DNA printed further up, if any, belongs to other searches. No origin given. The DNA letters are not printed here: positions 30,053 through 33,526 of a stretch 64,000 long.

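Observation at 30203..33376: Single polypeptide fusing a cytoplasmic GT2 transferase to a giant polytopic, YfhO/GT-C-like module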

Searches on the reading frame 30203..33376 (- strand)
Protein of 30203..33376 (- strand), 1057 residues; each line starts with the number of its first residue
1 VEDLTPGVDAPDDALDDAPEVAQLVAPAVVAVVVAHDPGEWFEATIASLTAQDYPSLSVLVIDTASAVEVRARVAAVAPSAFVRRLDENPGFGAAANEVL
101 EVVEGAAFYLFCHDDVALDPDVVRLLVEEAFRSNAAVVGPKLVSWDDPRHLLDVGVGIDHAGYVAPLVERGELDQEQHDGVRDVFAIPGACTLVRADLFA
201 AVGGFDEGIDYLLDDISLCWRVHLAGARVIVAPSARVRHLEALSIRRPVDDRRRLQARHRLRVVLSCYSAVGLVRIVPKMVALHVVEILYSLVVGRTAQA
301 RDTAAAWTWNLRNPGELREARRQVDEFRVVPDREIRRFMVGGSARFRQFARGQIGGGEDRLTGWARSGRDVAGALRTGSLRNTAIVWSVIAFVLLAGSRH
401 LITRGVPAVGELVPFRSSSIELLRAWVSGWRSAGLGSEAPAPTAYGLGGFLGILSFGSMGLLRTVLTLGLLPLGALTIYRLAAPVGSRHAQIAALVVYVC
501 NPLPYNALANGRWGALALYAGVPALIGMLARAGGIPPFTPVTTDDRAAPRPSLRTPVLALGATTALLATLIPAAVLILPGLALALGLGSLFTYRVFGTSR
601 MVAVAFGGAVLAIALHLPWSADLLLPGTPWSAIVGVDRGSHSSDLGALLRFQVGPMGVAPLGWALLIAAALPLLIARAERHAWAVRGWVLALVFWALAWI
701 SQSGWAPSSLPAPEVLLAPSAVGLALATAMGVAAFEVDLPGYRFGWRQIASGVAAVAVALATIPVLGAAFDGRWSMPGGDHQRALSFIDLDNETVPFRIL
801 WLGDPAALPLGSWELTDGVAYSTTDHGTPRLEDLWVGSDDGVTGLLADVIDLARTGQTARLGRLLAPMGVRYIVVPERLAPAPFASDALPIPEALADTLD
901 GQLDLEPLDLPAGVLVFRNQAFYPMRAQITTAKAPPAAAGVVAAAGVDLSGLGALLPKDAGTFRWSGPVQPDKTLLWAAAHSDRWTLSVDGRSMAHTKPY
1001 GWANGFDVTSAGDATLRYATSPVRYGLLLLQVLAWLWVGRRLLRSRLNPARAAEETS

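Call 5: search_protein_families(library=pfam, proteins=[window:30203-33376:-], max_evalue=0.1)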
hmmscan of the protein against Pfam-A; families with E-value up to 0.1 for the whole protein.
window:30203-33376:- (1057 aa): 5 families
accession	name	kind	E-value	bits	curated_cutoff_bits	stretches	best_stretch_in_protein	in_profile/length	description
PF13641.12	Glyco_tranf_2_3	-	1.5e-12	48.5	27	1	27-244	1-216/230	Glycosyltransferase like family 2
PF00535.33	Glycos_transf_2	-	6.7e-11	42.9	23.3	1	32-148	3-121/168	Glycosyl transferase family 2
PF13632.12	Glyco_trans_2_3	-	7.9e-07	29.5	27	1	113-258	6-138/198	Glycosyl transferase family group 2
PF13506.12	Glyco_transf_21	-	0.0028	17.6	21.7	1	187-237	102-152/174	Glycosyl transferase family 21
PF11492.14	Dicistro_VP4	-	0.099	13.1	22.6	0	749-770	17-38/57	Cricket paralysis virus, VP4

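Call 6: search_protein_families(library=ncbifam, proteins=[window:30203-33376:-], max_evalue=0.1)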
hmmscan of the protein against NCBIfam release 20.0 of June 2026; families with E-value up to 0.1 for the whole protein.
window:30203-33376:- (1057 aa): 11 families
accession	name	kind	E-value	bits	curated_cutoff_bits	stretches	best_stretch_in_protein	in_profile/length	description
TIGR03965.1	mycofact_glyco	equivalog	4.2e-15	55.6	280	1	27-240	74-281/467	mycofactocin biosynthesis glycosyltransferase MftF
TIGR03937.1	PgaC_IcaA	equivalog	2e-09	36.9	422.3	1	25-240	43-251/407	poly-beta-1,6-N-acetyl-D-glucosamine synthase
TIGR03469.1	HpnB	hypoth_equivalog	2.8e-07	29.9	379.25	1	16-79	33-96/386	hopene-associated glycosyltransferase HpnB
NF050113.1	gal_furan_GlfT1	equivalog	3.3e-07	29.9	330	1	29-151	1-126/290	galactofuranosyltransferase GlfT1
NF041875.1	EPS_EpsD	equivalog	7.4e-07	28.9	370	1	40-239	12-206/325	exopolysaccharide biosynthesis glycosyltransferase EpsD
NF041394.1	GtaseAglG_Halo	equivalog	8.1e-05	22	440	1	29-239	5-215/304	glucosyl-dolichyl phosphate glucuronosyltransferase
NF007482.0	PRK10073.1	equivalog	0.0051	15.8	423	1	30-134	9-114/334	glycosyltransferase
TIGR01556.1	rhamnosyltran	subfamily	0.0064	15.7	200.55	1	42-240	10-201/281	rhamnosyltransferase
NF045692.1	OglycostaseCruG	equivalog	0.027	13.4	600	0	183-236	200-252/386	2'-O-glycosyltransferase CruG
NF047683.1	TeichurnBiosyTuaG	equivalog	0.052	13.2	400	1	29-115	8-97/252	teichuronic acid biosynthesis protein TuaG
NF038299.1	EPS_HpsN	equivalog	0.091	11.7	425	0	31-127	5-103/317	hormogonium polysaccharide biosynthesis glycosyltransferase HpsN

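Call 10: find_homologous_proteins(query=window:30203-33376:-, max_evalue=0.00001)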
Query window:30203-33376:- (1057 aa): 3596 proteins with E <= 0.00001 among 8000 candidates; the best 120 are listed.
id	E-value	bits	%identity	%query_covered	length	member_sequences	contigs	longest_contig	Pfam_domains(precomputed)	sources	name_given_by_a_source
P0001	0.0e+0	2326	100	100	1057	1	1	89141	PF13632.13,PF13641.13,PF00535.33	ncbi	ncbi:MAG: glycosyltransferase family 2 protein [Acidimicrobiales bacterium]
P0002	0.0e+0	2030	86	100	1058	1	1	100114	PF13632.13,PF13641.13,PF00535.33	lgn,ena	-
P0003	0.0e+0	1738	76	97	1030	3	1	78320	PF13632.13,PF13641.13,PF00535.33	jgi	jgi:GT2 family glycosyltransferase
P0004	0.0e+0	1733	75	100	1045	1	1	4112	PF13632.13,PF13641.13,PF00535.33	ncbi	-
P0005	0.0e+0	1703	73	100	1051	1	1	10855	PF13632.13,PF13641.13,PF00535.33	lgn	-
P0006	0.0e+0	1700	73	100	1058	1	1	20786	PF13632.13,PF13641.13,PF00535.33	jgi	jgi:GT2 family glycosyltransferase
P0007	0.0e+0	1681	74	95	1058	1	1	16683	PF13632.13,PF13641.13,PF00535.33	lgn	-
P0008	0.0e+0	1672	72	99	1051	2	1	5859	PF13632.13,PF13641.13,PF00535.33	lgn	-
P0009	0.0e+0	1671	73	96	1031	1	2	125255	PF13632.13,PF13641.13,PF00535.33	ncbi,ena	-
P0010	0.0e+0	1668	73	95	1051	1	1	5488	PF13632.13,PF13641.13,PF00535.33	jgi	jgi:GT2 family glycosyltransferase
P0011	0.0e+0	1660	71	97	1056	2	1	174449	PF13632.13,PF13641.13,PF00535.33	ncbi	ncbi:MAG: glycosyltransferase [Actinomycetota bacterium]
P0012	0.0e+0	1635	71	96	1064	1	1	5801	PF13632.13,PF13641.13,PF00535.33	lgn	-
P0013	0.0e+0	1634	71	96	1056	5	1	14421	PF13632.13,PF13641.13,PF00535.33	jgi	jgi:GT2 family glycosyltransferase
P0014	0.0e+0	1623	73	95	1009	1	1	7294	PF13632.13,PF13641.13,PF00535.33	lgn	-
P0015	0.0e+0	1619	70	99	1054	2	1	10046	PF13632.13,PF13641.13,PF00535.33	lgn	-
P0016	0.0e+0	1614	70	99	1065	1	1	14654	PF13632.13,PF13641.13,PF00535.33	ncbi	-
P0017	0.0e+0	1613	71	95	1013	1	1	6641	PF13632.13,PF13641.13,PF00535.33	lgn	-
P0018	0.0e+0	1602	69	96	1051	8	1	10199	PF13632.13,PF13641.13,PF00535.33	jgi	jgi:GT2 family glycosyltransferase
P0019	0.0e+0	1597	69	100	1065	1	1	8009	PF13641.13,PF00535.33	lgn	-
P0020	0.0e+0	1593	70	96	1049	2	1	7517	PF13632.13,PF13641.13,PF00535.33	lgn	-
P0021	0.0e+0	1593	71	96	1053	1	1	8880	PF13641.13,PF00535.33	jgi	jgi:GT2 family glycosyltransferase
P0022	0.0e+0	1591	69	100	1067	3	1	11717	PF13632.13,PF13641.13,PF00535.33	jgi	jgi:GT2 family glycosyltransferase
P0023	0.0e+0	1590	69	99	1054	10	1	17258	PF13632.13,PF13641.13,PF00535.33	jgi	jgi:GT2 family glycosyltransferase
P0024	0.0e+0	1587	69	100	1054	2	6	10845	PF13632.13,PF13641.13,PF00535.33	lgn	-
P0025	0.0e+0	1585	69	96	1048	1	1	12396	PF13632.13,PF13641.13,PF00535.33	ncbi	ncbi:MAG: glycosyltransferase [Microthrixaceae bacterium]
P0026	0.0e+0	1585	70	96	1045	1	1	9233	PF13632.13,PF13641.13,PF00535.33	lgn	-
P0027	0.0e+0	1579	69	96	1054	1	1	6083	PF13632.13,PF13641.13,PF00535.33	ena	-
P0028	0.0e+0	1572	68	96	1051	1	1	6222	PF13632.13,PF13641.13,PF00535.33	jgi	jgi:GT2 family glycosyltransferase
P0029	0.0e+0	1518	67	99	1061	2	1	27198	PF13632.13,PF13641.13,PF00535.33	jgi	jgi:GT2 family glycosyltransferase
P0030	0.0e+0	1512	67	96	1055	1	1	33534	PF13632.13,PF13641.13,PF00535.33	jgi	jgi:GT2 family glycosyltransferase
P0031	0.0e+0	1504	66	99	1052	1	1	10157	PF13632.13,PF13641.13,PF00535.33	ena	-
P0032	0.0e+0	1503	66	98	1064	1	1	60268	PF13632.13,PF13641.13,PF00535.33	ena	-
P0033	0.0e+0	1499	66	99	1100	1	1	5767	PF13632.13,PF13641.13,PF00535.33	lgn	-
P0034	0.0e+0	1498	66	99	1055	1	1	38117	PF13632.13,PF13641.13,PF00535.33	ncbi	ncbi:MAG: glycosyltransferase family 2 protein [Acidimicrobiales bacterium]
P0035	0.0e+0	1498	67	95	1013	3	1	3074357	PF13632.13,PF13641.13,PF00535.33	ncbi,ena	-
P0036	0.0e+0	1490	66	99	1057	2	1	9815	PF13632.13,PF13641.13,PF00535.33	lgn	-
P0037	0.0e+0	1490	65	100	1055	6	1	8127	PF13641.13,PF00535.33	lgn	-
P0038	0.0e+0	1485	65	100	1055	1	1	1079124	PF13632.13,PF13641.13,PF00535.33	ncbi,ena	-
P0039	0.0e+0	1484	64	96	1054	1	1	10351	PF13641.13,PF00535.33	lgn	-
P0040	0.0e+0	1481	66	99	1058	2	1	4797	PF13632.13,PF13641.13,PF00535.33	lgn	-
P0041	0.0e+0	1475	64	96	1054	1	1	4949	PF13632.13,PF13641.13,PF00535.33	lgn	-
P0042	0.0e+0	1472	66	97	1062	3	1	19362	PF13641.13,PF00535.33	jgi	jgi:GT2 family glycosyltransferase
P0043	0.0e+0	1470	67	95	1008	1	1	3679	PF13632.13,PF13641.13,PF00535.33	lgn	-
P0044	0.0e+0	1468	65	98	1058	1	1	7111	PF13632.13,PF13641.13,PF00535.33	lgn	-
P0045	0.0e+0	1466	65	95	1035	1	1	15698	PF13641.13,PF00535.33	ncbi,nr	ncbi:MAG: glycosyltransferase family 2 protein [Actinomycetota bacterium]|nr:glycosyltransferase fam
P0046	0.0e+0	1465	67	93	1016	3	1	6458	PF13632.13,PF13641.13,PF00535.33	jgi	-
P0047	0.0e+0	1463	64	100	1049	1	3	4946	PF13632.13,PF13641.13,PF00535.33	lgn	-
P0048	0.0e+0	1461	66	95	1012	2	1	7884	PF13632.13,PF13641.13,PF00535.33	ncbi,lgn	-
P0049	0.0e+0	1460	66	96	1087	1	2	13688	PF13632.13,PF13641.13,PF00535.33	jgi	jgi:GT2 family glycosyltransferase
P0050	0.0e+0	1458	64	96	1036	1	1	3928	PF13632.13,PF13641.13,PF00535.33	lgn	-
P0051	0.0e+0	1456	66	96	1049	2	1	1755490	PF13632.13,PF13641.13,PF00535.33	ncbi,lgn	-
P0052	0.0e+0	1456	65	97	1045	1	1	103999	PF13632.13,PF13641.13,PF00535.33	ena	-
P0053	0.0e+0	1455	65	98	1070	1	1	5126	PF13641.13,PF00535.33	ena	-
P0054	0.0e+0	1452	66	95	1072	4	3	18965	PF13641.13,PF00535.33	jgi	jgi:GT2 family glycosyltransferase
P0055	0.0e+0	1451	65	97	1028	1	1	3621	PF13641.13,PF00535.33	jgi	jgi:GT2 family glycosyltransferase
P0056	0.0e+0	1448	64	100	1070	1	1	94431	PF13641.13,PF00535.33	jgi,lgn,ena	-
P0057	0.0e+0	1446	64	96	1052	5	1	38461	PF13632.13,PF13641.13,PF00535.33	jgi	-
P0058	0.0e+0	1443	64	97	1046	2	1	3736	PF13632.13,PF13641.13,PF00535.33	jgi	jgi:GT2 family glycosyltransferase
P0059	0.0e+0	1442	66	95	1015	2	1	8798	PF13632.13,PF13641.13,PF00535.33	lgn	-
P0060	0.0e+0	1441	64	96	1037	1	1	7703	PF13632.13,PF13641.13,PF00535.33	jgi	jgi:GT2 family glycosyltransferase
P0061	0.0e+0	1440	64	100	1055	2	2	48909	PF13632.13,PF13641.13,PF00535.33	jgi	-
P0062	0.0e+0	1436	64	100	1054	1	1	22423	PF13641.13,PF00535.33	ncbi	-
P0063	0.0e+0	1435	64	96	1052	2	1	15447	PF13632.13,PF13641.13,PF00535.33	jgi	jgi:GT2 family glycosyltransferase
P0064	0.0e+0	1434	63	98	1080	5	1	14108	PF13632.13,PF13641.13,PF00535.33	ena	-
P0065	0.0e+0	1434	63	97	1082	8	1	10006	PF13632.13,PF13641.13,PF00535.33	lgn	-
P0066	0.0e+0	1434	63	99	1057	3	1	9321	PF13632.13,PF13641.13,PF00535.33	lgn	-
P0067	0.0e+0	1433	64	99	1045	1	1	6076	PF13641.13,PF00535.33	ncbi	ncbi:MAG: glycosyltransferase family 2 protein [Acidimicrobiales bacterium]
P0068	0.0e+0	1432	64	96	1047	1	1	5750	PF13641.13,PF00535.33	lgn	-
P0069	0.0e+0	1431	63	97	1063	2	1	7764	PF13632.13,PF13641.13,PF00535.33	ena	-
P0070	0.0e+0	1430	64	98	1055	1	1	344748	PF13641.13,PF00535.33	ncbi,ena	-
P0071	0.0e+0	1430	63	99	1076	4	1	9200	PF13641.13,PF00535.33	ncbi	-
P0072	0.0e+0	1427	64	96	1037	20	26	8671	PF13632.13,PF13641.13,PF00535.33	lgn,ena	-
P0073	0.0e+0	1423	65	97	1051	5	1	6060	PF13641.13,PF00535.33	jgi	jgi:GT2 family glycosyltransferase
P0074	0.0e+0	1423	70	88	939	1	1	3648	PF13632.13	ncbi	ncbi:MAG: hypothetical protein ACRDZU_16320, partial [Acidimicrobiales bacterium]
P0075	0.0e+0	1422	65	94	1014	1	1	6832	PF13632.13,PF13641.13,PF00535.33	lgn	-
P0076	0.0e+0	1421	64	100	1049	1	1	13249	PF13632.13,PF13641.13,PF00535.33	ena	-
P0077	0.0e+0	1419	63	100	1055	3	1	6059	PF13641.13,PF00535.33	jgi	jgi:GT2 family glycosyltransferase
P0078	0.0e+0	1418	64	94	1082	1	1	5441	PF13632.13,PF13641.13,PF00535.33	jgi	jgi:GT2 family glycosyltransferase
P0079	0.0e+0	1417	64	97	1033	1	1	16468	PF13641.13,PF00535.33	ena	-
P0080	0.0e+0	1416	63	96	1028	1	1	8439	PF13632.13,PF13641.13,PF00535.33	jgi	jgi:GT2 family glycosyltransferase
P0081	0.0e+0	1415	64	96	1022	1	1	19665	PF13641.13,PF00535.33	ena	-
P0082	0.0e+0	1414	63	99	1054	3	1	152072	PF13641.13,PF00535.33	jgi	-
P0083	0.0e+0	1414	65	95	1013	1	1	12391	PF13632.13,PF13641.13,PF00535.33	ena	-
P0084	0.0e+0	1411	64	97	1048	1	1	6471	PF13641.13,PF00535.33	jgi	jgi:GT2 family glycosyltransferase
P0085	0.0e+0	1409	62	100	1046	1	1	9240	PF13641.13,PF00535.33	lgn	-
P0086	0.0e+0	1405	64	97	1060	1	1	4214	PF13641.13,PF00535.33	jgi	jgi:GT2 family glycosyltransferase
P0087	0.0e+0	1402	64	97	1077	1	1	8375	PF13641.13,PF00535.33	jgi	jgi:GT2 family glycosyltransferase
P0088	0.0e+0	1400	63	96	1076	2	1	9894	PF13632.13,PF13641.13,PF00535.33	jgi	jgi:GT2 family glycosyltransferase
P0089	0.0e+0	1399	63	97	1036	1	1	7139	PF13632.13,PF13641.13,PF00535.33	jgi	-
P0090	0.0e+0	1398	63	96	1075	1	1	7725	PF13632.13,PF13641.13,PF00535.33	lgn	-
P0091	0.0e+0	1396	63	96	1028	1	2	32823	PF13632.13,PF13641.13,PF00535.33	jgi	jgi:GT2 family glycosyltransferase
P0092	0.0e+0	1396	63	93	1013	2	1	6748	PF13632.13,PF13641.13,PF00535.33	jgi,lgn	-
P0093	0.0e+0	1387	62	97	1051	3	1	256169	PF13632.13,PF13641.13,PF00535.33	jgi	-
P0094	0.0e+0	1382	61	99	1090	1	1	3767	PF13641.13,PF00535.33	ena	-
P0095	0.0e+0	1382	75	79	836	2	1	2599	PF13632.13,PF13641.13,PF00535.33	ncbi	ncbi:MAG: glycosyltransferase family 2 protein, partial [Acidimicrobiales bacterium]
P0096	0.0e+0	1381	67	90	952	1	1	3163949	PF13632.13,PF13641.13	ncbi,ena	-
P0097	0.0e+0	1381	62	96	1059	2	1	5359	PF13632.13,PF13641.13,PF00535.33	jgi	jgi:GT2 family glycosyltransferase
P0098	0.0e+0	1376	61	100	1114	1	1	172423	PF13632.13,PF13641.13,PF00535.33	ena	-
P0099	0.0e+0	1374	62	100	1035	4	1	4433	PF13641.13,PF00535.33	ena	-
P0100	0.0e+0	1360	62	98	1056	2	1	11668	PF13641.13,PF00535.33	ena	-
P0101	0.0e+0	1359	60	96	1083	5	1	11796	PF13632.13,PF13641.13,PF00535.33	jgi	jgi:GT2 family glycosyltransferase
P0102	0.0e+0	1351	61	99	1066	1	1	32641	PF13632.13,PF13641.13,PF00535.33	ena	-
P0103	0.0e+0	1348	61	99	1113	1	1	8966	PF13641.13,PF00535.33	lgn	-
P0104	0.0e+0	1345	60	99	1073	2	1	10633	PF13632.13,PF13641.13,PF00535.33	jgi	jgi:GT2 family glycosyltransferase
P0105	0.0e+0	1344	60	99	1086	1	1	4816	PF13632.13,PF13641.13,PF00535.33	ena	-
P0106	0.0e+0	1341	61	98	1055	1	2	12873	PF13632.13,PF13641.13,PF00535.33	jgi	jgi:GT2 family glycosyltransferase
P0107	0.0e+0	1339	60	99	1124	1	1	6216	PF13632.13,PF13641.13,PF00535.33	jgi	jgi:GT2 family glycosyltransferase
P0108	0.0e+0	1339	61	96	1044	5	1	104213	PF13632.13,PF13641.13,PF00535.33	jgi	jgi:GT2 family glycosyltransferase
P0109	0.0e+0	1337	59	99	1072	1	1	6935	PF13632.13,PF13641.13,PF00535.33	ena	-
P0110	0.0e+0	1336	60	100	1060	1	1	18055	PF13632.13,PF13641.13,PF00535.33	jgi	jgi:GT2 family glycosyltransferase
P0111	0.0e+0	1323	61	98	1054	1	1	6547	PF13641.13,PF00535.33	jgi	jgi:GT2 family glycosyltransferase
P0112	0.0e+0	1323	60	94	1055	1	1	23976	PF13632.13,PF13641.13,PF00535.33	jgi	jgi:GT2 family glycosyltransferase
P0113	0.0e+0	1306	58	100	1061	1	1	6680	PF13632.13,PF13641.13,PF00535.33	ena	-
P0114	0.0e+0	1305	60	99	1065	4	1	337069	PF13641.13,PF00535.33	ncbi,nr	ncbi:MAG: glycosyltransferase family 2 protein [Acidimicrobiia bacterium]|nr:glycosyltransferase fam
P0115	0.0e+0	1303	60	97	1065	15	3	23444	PF13632.13,PF13641.13,PF00535.33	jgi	jgi:GT2 family glycosyltransferase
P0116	0.0e+0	1286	64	87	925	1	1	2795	PF13641.13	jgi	jgi:hypothetical protein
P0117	0.0e+0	1274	59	96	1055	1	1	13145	PF13632.13,PF13641.13,PF00535.33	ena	-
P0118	0.0e+0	1262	59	96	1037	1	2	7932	PF13641.13,PF00535.33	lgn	-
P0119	0.0e+0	1260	59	96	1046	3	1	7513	PF13632.13,PF13641.13,PF00535.33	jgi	jgi:GT2 family glycosyltransferase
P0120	0.0e+0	1241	57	99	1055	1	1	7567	PF13641.13,PF00535.33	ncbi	-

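Call 11: search_solved_structures(query=window:30203-33376:-, max_evalue=1)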
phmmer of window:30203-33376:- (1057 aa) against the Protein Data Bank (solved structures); distinct sequences matched with E-value up to 1: 3.
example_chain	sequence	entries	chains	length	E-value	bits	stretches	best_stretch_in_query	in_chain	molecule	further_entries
8vh7_A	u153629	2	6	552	0.0013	20.1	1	26-118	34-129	Heparosan synthase B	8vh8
8viw_A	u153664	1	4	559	0.0014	20.1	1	26-118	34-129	Heparosan synthase B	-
3bcv_A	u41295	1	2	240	0.086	14.1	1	26-140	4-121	Putative glycosyltransferase protein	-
